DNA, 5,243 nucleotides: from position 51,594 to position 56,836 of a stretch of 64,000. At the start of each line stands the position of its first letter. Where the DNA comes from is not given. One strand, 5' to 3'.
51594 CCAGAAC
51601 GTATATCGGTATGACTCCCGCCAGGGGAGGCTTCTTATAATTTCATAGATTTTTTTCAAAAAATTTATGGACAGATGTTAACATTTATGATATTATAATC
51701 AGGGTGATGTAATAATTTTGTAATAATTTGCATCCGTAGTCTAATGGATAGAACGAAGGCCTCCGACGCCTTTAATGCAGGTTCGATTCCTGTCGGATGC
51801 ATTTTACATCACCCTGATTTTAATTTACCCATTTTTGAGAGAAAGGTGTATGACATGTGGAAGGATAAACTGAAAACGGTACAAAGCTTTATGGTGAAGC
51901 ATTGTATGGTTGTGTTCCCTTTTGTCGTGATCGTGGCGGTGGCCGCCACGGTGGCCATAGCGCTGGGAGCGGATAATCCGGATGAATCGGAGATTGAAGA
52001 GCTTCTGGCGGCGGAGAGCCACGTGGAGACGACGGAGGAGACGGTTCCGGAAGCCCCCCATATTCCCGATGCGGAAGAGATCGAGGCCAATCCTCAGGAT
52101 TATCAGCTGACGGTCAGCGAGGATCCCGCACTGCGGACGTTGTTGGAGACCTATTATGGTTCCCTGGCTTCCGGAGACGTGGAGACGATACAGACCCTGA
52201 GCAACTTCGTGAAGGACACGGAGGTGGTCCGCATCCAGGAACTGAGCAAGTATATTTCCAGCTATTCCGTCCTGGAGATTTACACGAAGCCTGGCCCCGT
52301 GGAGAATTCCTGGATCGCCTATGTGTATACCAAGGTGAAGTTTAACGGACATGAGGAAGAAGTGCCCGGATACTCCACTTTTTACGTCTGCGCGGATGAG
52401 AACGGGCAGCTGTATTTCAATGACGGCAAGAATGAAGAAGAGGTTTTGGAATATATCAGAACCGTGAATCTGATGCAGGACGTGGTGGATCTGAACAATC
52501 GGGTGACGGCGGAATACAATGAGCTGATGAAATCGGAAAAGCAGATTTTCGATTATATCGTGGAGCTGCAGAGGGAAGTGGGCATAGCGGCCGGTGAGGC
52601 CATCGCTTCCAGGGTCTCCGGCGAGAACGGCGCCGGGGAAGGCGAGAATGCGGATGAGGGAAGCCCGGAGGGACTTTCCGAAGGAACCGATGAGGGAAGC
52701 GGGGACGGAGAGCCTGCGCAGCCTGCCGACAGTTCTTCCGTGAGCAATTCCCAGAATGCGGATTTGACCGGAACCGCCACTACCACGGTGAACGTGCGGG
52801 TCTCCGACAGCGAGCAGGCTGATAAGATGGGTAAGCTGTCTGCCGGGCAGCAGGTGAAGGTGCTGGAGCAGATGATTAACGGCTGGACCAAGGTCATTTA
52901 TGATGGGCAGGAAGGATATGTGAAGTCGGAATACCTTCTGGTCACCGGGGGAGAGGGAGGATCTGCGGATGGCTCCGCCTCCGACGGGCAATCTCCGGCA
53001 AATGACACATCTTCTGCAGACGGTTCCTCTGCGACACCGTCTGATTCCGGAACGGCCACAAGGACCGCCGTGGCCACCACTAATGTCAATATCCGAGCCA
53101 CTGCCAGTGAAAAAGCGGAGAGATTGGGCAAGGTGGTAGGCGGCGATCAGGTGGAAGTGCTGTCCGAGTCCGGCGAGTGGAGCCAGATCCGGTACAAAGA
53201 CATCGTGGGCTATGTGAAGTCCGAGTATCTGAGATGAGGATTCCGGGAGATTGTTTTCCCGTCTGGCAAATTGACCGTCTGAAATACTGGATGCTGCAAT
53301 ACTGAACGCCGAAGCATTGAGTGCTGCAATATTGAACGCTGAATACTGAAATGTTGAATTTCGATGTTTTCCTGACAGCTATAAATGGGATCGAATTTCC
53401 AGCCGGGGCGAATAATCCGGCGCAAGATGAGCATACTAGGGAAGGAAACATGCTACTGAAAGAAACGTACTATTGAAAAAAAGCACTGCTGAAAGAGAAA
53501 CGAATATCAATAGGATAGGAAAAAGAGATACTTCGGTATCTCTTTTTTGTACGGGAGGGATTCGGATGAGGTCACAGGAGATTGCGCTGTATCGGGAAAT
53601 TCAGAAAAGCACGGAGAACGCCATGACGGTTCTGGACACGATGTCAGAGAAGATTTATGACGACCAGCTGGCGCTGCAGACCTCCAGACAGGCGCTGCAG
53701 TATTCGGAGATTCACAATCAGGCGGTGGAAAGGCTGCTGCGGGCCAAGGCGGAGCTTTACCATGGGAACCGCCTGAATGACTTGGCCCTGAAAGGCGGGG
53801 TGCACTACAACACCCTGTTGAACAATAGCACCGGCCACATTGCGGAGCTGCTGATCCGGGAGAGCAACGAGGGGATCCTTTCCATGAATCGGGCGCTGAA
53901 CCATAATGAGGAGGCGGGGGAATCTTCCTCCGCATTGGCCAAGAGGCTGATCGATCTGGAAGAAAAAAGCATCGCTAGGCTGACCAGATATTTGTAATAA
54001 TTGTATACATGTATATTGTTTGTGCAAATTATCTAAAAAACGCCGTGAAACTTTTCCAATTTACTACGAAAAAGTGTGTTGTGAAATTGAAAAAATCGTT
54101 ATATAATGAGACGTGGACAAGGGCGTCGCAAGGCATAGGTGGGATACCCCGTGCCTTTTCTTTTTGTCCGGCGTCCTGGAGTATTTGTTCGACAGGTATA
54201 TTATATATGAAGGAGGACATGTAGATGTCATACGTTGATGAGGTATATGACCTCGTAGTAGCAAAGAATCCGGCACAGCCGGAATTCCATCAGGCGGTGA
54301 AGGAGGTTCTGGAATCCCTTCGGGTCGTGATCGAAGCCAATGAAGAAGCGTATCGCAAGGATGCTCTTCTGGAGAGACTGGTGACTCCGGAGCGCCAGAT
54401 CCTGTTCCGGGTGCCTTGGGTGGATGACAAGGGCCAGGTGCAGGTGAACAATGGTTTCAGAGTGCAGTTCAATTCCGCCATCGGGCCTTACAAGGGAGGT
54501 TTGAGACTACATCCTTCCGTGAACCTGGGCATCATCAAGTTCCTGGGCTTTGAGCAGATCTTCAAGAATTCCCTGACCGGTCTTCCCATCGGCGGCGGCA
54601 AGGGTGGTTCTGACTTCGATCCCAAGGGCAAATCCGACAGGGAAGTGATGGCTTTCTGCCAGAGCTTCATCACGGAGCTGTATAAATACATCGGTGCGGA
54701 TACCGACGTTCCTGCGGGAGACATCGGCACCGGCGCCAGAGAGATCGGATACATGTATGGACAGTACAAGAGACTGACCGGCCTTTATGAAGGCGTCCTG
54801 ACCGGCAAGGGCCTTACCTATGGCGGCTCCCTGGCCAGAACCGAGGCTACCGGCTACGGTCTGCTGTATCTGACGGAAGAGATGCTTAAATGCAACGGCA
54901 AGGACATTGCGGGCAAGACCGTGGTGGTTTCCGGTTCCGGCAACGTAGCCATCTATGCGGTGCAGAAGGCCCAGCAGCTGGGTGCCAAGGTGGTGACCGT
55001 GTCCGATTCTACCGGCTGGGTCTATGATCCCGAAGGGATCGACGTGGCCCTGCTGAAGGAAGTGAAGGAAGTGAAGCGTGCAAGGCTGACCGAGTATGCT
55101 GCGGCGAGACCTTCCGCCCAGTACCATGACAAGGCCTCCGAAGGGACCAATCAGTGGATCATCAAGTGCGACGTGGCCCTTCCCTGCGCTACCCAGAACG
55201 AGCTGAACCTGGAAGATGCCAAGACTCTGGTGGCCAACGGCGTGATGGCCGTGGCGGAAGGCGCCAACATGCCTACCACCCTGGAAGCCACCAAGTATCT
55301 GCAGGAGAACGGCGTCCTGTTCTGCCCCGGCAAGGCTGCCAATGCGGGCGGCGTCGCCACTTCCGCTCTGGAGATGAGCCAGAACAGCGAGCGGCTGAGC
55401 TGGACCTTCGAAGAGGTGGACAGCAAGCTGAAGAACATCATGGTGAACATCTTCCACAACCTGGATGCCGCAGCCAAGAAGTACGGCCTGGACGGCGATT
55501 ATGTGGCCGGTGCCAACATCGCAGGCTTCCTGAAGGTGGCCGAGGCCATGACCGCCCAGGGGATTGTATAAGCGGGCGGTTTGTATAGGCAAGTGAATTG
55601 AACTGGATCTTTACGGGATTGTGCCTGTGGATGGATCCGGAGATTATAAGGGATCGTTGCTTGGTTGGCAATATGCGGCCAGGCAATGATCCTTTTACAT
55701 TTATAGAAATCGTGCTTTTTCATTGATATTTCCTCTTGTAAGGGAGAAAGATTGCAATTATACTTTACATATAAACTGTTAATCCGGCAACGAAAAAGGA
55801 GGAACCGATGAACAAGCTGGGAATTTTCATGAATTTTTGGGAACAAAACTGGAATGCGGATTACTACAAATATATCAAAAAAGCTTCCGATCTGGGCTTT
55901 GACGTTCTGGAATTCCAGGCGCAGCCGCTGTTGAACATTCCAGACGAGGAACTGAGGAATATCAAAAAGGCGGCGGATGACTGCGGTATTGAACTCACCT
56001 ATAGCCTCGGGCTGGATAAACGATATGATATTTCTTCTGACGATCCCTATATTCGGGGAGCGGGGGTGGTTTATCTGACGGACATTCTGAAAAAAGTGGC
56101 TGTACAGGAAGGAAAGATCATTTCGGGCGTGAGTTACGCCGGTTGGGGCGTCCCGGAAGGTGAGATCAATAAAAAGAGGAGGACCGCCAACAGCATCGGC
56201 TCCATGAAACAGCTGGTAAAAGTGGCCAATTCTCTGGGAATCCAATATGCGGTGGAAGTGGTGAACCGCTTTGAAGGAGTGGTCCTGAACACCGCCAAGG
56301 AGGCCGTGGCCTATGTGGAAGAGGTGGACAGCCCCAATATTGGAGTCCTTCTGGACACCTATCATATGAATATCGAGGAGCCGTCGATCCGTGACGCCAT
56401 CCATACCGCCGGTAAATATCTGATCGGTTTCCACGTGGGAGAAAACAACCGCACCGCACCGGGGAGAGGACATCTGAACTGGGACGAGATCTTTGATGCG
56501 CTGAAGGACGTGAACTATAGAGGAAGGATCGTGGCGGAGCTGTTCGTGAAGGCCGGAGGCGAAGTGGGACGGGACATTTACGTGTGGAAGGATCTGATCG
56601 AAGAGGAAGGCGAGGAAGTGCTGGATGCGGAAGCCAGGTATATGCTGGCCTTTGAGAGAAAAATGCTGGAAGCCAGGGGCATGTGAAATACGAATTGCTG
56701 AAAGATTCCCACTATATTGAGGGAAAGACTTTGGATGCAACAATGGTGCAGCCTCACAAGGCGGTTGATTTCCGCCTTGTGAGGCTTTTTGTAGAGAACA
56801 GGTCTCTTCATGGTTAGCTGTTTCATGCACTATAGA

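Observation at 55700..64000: AT-rich acquired locus pairing a rare-sugar 3-epimerase with an oligosaccharide ABC importer and a GH2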

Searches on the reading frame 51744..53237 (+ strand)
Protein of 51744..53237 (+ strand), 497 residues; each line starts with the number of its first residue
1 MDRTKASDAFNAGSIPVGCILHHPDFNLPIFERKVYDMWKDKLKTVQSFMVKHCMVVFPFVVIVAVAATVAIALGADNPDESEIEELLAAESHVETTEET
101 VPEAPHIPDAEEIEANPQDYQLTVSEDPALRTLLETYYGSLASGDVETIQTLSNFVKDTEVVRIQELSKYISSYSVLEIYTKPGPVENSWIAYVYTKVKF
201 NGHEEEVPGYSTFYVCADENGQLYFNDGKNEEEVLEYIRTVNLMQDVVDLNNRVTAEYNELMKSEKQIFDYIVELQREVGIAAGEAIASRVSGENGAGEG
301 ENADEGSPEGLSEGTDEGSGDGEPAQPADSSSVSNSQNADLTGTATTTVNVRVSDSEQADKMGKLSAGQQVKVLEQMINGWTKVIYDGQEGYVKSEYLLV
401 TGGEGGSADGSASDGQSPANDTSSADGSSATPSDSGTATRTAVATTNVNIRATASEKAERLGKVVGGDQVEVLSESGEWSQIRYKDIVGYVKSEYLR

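Call 3: search_protein_families(library=pfam, proteins=[window:51744-53237:+])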
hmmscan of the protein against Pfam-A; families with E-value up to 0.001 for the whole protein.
window:51744-53237:+ (497 aa): 5 families
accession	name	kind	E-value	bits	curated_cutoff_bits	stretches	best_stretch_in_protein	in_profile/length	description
PF08239.17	SH3_3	-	4.9e-27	94.3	27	2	447-496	2-53/54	Bacterial SH3 domain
PF07653.23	SH3_2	-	9.6e-07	28.8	21.8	1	365-398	18-52/55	Variant SH3 domain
PF06347.19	SH3_4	-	1e-06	28.8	24.1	0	446-496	3-54/56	Bacterial SH3 domain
PF18348.7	SH3_16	-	5.6e-06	26.5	25.8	0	464-494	15-47/49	Bacterial dipeptidyl-peptidase Sh3 domain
PF00018.34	SH3_1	-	0.00074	19.5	22.9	0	365-393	16-46/48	SH3 domain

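Call 4: search_protein_families(library=ncbifam, proteins=[window:51744-53237:+])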
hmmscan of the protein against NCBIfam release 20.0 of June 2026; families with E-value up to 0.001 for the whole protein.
window:51744-53237:+ (497 aa): 7 families
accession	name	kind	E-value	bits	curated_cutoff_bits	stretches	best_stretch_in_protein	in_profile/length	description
TIGR04211.1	SH3_and_anchor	equivalog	1.5e-11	44.2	65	2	348-398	7-58/198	TIGR04211 family SH3 domain-containing protein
NF040675.1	wall_bind_EntD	exception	3.2e-10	39.7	590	1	344-398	28-81/310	cell wall-binding protein EntD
NF040670.1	wall_bind_EntA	exception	1.2e-09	38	560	1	336-397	21-80/291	cell wall-binding protein EntA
NF040678.1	EntFM_CwpFM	equivalog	3.2e-09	36.3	720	2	335-407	54-125/430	enterotoxin EntFM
NF040677.1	wall_bind_EntC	exception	2.2e-06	26.7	770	0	345-397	29-81/422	cell wall-binding protein EntC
NF040676.1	wall_bind_EntB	exception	8.7e-05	21.2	780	0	347-397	31-80/490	cell wall-binding protein EntB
TIGR03900.1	prc_long_Delta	hypoth_equivalog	9.6e-05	20.5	660.95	0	440-496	792-849/973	MXAN_5808 family serine peptidase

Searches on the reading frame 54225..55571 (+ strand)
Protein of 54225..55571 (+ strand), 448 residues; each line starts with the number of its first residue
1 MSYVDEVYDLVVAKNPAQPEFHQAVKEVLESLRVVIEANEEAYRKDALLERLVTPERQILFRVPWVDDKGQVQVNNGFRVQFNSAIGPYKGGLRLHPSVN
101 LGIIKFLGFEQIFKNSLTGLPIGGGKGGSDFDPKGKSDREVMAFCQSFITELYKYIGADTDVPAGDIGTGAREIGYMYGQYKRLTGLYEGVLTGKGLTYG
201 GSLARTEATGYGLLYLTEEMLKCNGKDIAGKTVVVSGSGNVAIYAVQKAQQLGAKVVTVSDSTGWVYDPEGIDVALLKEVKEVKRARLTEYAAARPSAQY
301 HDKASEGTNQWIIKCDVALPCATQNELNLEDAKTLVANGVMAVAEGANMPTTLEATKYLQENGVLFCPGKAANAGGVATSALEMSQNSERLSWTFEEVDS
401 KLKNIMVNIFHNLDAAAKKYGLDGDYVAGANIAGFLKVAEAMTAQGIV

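Call 3: search_protein_families(library=pfam, proteins=[window:54225-55571:+])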
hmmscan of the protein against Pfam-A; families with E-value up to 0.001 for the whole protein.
window:54225-55571:+ (448 aa): 2 families
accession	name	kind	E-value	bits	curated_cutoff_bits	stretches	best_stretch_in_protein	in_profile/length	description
PF00208.27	ELFV_dehydrog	-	6.8e-92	308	23.4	1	200-446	1-241/241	Glutamate/Leucine/Phenylalanine/Valine dehydrogenase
PF02812.23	ELFV_dehydrog_N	-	2.4e-52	176.5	25.3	1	55-182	1-128/129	Glu/Leu/Phe/Val dehydrogenase, dimerisation domain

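Call 4: search_protein_families(library=ncbifam, proteins=[window:54225-55571:+])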
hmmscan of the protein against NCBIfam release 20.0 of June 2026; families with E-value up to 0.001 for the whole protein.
window:54225-55571:+ (448 aa): 8 families
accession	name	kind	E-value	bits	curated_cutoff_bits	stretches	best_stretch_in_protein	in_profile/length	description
NF006929.0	PRK09414.1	equivalog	3.2e-230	764.7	536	1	2-448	5-445/445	NADP-specific glutamate dehydrogenase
NF010634.0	PRK14031.1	equivalog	1.4e-180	600.6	822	1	7-448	6-444/444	NADP-specific glutamate dehydrogenase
NF010633.0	PRK14030.1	subfamily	3.4e-180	599.9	743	1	4-448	3-445/445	glutamate dehydrogenase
NF040817.1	GdhA_Arch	equivalog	7.9e-74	249.3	750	1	46-448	25-417/419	glutamate dehydrogenase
NF041398.1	GluDhGdhB_Halo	equivalog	3.5e-70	237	620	1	37-447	13-408/410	glutamate dehydrogenase GdhB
NF035922.1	Trp_DH_ScyB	equivalog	7.4e-09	35.1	600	1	299-412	210-319/346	tryptophan dehydrogenase ScyB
NF009410.0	PRK12771.1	subfamily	0.00096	17.8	516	0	224-259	262-297/566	NAD(P)-binding protein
NF041172.1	AcrlCoa_red_Thmprot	equivalog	0.00099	18.1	500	0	229-262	162-196/334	acryloyl-CoA reductase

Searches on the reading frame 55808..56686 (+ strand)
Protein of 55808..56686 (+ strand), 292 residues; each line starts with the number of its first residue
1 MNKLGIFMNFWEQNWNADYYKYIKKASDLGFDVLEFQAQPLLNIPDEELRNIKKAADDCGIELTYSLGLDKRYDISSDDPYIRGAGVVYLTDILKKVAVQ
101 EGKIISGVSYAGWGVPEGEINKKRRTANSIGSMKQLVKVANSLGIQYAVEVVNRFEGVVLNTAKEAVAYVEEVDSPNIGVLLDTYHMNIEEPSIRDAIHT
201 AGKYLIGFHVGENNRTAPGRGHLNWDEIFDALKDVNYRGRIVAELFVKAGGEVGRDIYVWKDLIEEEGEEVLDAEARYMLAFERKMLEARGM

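Call 3: search_protein_families(library=pfam, proteins=[window:55808-56686:+])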
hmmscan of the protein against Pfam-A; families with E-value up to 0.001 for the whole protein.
window:55808-56686:+ (292 aa): 1 family
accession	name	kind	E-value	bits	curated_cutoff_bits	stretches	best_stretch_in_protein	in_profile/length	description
PF01261.30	AP_endonuc_2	-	1.2e-32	114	31.1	1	24-249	2-233/249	Xylose isomerase-like TIM barrel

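Call 4: search_protein_families(library=ncbifam, proteins=[window:55808-56686:+])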
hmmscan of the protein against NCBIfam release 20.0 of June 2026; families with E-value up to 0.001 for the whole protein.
window:55808-56686:+ (292 aa): 11 families
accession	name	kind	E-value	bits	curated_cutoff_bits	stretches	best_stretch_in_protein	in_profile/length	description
NF051856.1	PsicseEpim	equivalog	2.8e-111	371.9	300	1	2-287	1-287/287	D-psicose 3-epimerase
NF041099.2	keto_glucon_epim_IolO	equivalog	2.7e-37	128.6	300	1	18-252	22-253/269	5-keto-L-gluconate epimerase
TIGR03234.1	OH-pyruv-isom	equivalog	3.4e-14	52.8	353.45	1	117-244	109-239/254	hydroxypyruvate isomerase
NF009688.0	PRK13209.1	subfamily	1.7e-13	50.2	317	1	16-261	20-256/286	L-ribulose-5-phosphate 3-epimerase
NF043033.1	OxoTetrIsom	equivalog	8.2e-13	48.7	325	1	122-247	111-239/251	2-oxo-tetronate isomerase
NF009689.0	PRK13210.1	subfamily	9.3e-12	44.7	200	1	18-270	18-281/286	L-ribulose-5-phosphate 3-epimerase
NF007444.0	PRK09997.1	equivalog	9.9e-10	38.3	465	1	144-254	137-250/258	hydroxypyruvate isomerase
NF007360.0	PRK09856.1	equivalog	7.6e-08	32.2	305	1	24-246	20-249/276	fructoselysine 3-epimerase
NF007441.0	PRK09989.1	equivalog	4.9e-07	29.8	412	1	159-245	154-241/258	HPr family phosphocarrier protein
TIGR00542.1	hxl6Piso_put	equivalog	1.9e-06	27.4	272.15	1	42-265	47-269/279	L-ribulose-5-phosphate 3-epimerase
TIGR04379.1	myo_inos_iolE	equivalog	0.00044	19.9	290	0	216-244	237-265/290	myo-inosose-2 dehydratase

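Call 11: search_solved_structures(query=window:55808-56683:+, max_evalue=0.00001)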
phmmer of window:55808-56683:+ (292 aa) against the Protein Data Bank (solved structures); distinct sequences matched with E-value up to 0.00001: 27.
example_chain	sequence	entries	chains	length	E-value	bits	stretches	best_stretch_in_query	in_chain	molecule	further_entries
7x7w_A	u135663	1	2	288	1.4e-73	250.9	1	3-288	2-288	D-PSICOSE 3-EPIMERASE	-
3vni_A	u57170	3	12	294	4.9e-73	249.1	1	3-289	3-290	Xylose isomerase domain protein TIM barrel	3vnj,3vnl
3vnk_A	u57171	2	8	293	5.5e-73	248.9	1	3-289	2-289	Xylose isomerase domain protein TIM barrel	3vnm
7e9w_A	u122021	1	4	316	6.7e-73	248.6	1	3-289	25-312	D-psicose 3-epimerase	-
8xiv_A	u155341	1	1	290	5.1e-72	245.7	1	3-283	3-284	D-tagatose 3-epimerase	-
8xix_A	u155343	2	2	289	6.1e-72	245.5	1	3-283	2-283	D-tagatose 3-epimerase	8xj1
4pfh_A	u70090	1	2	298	4e-70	239.5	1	1-287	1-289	D-tagatose 3-epimerase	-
2hk0_A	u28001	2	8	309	4.9e-69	236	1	3-287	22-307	D-PSICOSE 3-EPIMERASE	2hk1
4xsl_A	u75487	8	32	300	9.9e-68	231.7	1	1-287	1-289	D-tagatose 3-epimerase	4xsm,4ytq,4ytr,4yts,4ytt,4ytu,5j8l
4q7i_A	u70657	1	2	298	2.3e-67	230.5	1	1-287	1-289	D-tagatose 3-epimerase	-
4pgl_A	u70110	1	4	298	4.4e-67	229.6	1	1-287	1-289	D-tagatose 3-epimerase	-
2ou4_A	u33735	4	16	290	7.5e-67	228.8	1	1-286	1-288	D-tagatose 3-epimerase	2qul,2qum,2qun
8yeb_A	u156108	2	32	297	8.1e-37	130.2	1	3-274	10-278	Ketose 3-epimerase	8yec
5zfs_A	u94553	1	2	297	9e-37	130.1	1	3-274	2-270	D-allulose-3-epimerase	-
7dz5_A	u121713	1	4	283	1e-34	123.3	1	3-272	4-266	D-tagatose 3-epimerase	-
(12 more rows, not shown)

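Call 67: search_solved_structures(query=window:55808-56683:+, max_evalue=1e-60, show_alignments=2)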
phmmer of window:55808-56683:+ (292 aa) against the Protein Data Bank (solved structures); distinct sequences matched with E-value up to 1e-60: 12.
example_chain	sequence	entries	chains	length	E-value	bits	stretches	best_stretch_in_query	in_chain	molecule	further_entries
7x7w_A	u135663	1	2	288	1.4e-73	250.9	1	3-288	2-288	D-PSICOSE 3-EPIMERASE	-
3vni_A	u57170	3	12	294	4.9e-73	249.1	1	3-289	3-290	Xylose isomerase domain protein TIM barrel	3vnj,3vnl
3vnk_A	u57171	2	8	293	5.5e-73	248.9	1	3-289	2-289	Xylose isomerase domain protein TIM barrel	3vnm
7e9w_A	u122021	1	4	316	6.7e-73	248.6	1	3-289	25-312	D-psicose 3-epimerase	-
8xiv_A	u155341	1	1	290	5.1e-72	245.7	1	3-283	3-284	D-tagatose 3-epimerase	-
8xix_A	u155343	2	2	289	6.1e-72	245.5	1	3-283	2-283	D-tagatose 3-epimerase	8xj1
4pfh_A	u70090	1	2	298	4e-70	239.5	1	1-287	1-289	D-tagatose 3-epimerase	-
2hk0_A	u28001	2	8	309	4.9e-69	236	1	3-287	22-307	D-PSICOSE 3-EPIMERASE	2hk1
4xsl_A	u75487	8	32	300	9.9e-68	231.7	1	1-287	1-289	D-tagatose 3-epimerase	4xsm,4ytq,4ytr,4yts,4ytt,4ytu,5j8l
4q7i_A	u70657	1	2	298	2.3e-67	230.5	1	1-287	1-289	D-tagatose 3-epimerase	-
4pgl_A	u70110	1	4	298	4.4e-67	229.6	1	1-287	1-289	D-tagatose 3-epimerase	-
2ou4_A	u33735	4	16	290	7.5e-67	228.8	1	1-286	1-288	D-tagatose 3-epimerase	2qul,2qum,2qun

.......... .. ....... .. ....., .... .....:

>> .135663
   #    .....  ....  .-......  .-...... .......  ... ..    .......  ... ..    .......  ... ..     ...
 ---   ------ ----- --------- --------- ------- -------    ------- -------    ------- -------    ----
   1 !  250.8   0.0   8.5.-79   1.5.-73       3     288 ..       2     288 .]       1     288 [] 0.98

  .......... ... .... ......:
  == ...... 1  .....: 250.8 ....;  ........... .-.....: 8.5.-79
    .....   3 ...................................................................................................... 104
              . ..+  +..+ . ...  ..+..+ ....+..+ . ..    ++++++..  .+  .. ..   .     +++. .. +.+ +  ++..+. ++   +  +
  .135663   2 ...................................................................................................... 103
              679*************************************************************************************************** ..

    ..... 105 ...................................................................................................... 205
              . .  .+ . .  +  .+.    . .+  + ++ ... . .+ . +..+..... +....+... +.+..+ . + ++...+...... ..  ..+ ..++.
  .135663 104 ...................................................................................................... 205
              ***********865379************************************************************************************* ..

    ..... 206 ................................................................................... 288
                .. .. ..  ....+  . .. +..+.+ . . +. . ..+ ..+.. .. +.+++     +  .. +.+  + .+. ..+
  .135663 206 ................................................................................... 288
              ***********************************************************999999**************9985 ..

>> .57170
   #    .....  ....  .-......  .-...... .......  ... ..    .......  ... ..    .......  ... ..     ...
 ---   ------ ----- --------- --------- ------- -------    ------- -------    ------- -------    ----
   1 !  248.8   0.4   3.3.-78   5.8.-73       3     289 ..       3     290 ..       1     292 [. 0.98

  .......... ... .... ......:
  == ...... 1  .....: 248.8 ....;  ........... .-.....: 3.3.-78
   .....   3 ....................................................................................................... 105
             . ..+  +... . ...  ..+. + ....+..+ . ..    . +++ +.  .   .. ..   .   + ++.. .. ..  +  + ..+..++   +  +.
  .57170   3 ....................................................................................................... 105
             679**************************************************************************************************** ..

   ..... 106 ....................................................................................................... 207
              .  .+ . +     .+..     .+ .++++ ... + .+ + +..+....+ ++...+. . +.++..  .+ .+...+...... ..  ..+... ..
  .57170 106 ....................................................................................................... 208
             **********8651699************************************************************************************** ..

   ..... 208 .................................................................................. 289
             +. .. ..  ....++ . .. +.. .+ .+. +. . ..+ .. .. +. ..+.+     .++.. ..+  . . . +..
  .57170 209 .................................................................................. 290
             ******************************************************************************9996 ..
